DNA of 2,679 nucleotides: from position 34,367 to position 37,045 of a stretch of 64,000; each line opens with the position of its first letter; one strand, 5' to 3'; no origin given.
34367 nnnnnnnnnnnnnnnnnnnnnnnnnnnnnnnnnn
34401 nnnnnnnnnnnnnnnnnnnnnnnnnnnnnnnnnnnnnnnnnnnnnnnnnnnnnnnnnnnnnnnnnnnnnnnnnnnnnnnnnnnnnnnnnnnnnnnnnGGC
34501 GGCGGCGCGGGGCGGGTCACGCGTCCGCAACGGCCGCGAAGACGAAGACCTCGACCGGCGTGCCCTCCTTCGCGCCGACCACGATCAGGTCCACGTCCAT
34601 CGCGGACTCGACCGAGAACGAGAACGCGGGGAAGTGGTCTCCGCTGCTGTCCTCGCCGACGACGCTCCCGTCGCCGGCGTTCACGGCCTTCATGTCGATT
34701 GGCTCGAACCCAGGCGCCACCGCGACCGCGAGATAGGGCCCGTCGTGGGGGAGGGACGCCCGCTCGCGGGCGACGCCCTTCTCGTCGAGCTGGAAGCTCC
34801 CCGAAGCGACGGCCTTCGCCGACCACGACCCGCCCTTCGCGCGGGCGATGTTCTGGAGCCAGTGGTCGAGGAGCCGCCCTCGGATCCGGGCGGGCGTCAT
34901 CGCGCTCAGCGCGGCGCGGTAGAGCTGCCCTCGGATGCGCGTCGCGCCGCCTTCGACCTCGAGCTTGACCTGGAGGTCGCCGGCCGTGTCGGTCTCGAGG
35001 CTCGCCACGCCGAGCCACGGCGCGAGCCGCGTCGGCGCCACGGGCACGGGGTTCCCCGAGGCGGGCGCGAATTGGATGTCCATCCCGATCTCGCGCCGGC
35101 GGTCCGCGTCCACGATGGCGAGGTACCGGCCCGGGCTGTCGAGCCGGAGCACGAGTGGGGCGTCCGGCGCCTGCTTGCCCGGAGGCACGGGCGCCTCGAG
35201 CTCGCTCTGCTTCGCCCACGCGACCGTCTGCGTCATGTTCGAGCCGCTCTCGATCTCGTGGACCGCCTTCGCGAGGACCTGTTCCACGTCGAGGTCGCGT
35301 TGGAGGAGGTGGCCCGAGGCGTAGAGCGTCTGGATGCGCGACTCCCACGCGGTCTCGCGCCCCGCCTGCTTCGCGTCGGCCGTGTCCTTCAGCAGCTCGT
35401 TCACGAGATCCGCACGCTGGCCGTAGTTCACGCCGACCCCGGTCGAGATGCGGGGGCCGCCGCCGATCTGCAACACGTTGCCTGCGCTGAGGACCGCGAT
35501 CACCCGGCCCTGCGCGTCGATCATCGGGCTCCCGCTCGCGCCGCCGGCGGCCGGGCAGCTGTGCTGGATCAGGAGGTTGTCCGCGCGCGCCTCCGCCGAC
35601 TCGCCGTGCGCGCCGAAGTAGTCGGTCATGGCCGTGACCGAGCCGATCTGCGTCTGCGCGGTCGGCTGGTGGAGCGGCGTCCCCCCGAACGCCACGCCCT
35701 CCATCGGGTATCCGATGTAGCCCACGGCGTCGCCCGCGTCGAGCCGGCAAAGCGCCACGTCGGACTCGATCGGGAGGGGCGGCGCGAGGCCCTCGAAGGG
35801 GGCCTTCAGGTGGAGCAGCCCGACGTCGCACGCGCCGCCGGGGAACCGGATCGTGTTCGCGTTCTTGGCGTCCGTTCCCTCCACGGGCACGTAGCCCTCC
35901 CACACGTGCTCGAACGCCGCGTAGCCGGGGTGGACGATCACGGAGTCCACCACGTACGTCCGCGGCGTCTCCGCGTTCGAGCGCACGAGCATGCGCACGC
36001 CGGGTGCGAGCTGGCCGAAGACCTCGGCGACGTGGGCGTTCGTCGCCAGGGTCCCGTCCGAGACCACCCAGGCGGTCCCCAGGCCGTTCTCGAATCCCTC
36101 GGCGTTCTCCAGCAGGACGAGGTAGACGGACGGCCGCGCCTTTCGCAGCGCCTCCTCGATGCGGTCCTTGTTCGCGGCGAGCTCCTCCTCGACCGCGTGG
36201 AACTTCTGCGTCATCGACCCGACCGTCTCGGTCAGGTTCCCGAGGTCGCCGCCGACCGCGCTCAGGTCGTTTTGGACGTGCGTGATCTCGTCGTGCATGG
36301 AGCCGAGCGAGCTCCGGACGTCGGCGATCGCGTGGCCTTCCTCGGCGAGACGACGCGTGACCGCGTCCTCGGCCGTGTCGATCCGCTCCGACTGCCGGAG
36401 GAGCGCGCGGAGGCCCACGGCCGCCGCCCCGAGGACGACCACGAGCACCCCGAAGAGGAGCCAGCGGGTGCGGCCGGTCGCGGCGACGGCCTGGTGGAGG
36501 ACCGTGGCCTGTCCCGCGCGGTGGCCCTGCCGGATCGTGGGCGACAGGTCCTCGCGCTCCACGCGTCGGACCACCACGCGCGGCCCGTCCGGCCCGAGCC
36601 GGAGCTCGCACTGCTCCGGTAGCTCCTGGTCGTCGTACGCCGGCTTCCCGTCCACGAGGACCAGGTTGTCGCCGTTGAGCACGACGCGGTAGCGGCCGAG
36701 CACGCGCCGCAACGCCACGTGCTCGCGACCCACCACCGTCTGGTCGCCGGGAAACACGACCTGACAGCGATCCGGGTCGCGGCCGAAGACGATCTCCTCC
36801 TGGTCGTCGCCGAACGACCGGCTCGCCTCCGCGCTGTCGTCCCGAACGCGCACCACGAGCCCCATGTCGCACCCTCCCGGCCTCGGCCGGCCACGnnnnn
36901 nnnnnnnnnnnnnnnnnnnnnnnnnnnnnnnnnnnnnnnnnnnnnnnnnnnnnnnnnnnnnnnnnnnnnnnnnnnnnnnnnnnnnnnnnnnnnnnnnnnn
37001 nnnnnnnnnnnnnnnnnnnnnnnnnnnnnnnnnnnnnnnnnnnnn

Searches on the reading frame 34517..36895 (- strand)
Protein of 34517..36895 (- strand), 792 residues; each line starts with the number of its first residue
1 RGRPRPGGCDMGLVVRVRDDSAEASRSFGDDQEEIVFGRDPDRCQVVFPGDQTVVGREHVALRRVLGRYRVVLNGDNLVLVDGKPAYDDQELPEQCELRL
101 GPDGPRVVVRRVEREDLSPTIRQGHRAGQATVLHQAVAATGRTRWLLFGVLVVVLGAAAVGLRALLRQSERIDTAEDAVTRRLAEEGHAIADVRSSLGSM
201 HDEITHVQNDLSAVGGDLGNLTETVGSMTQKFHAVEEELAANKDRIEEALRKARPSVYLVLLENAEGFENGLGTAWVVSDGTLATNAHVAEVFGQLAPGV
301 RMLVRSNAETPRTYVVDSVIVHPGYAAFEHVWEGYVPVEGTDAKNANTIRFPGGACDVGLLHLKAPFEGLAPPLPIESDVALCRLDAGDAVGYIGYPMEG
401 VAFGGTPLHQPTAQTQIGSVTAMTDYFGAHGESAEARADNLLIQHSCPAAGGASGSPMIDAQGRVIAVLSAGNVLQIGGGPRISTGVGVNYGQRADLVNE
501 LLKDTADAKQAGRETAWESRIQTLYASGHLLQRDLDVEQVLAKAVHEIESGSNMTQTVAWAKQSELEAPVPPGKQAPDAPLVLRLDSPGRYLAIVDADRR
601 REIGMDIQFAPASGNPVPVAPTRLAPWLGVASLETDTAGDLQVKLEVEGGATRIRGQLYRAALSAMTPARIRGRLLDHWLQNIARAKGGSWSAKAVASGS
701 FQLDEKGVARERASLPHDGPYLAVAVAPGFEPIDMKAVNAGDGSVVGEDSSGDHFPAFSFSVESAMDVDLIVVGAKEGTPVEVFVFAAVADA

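Call 61: search_protein_families(library=pfam, proteins=[window:34517-36895:-], max_evalue=0.0001)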
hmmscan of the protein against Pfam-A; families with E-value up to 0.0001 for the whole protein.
window:34517-36895:- (792 aa): 1 family
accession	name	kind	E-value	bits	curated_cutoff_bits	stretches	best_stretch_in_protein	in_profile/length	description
PF13365.12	Trypsin_2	-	1.1e-11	46.1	27.6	1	273-468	1-144/144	Trypsin-like peptidase domain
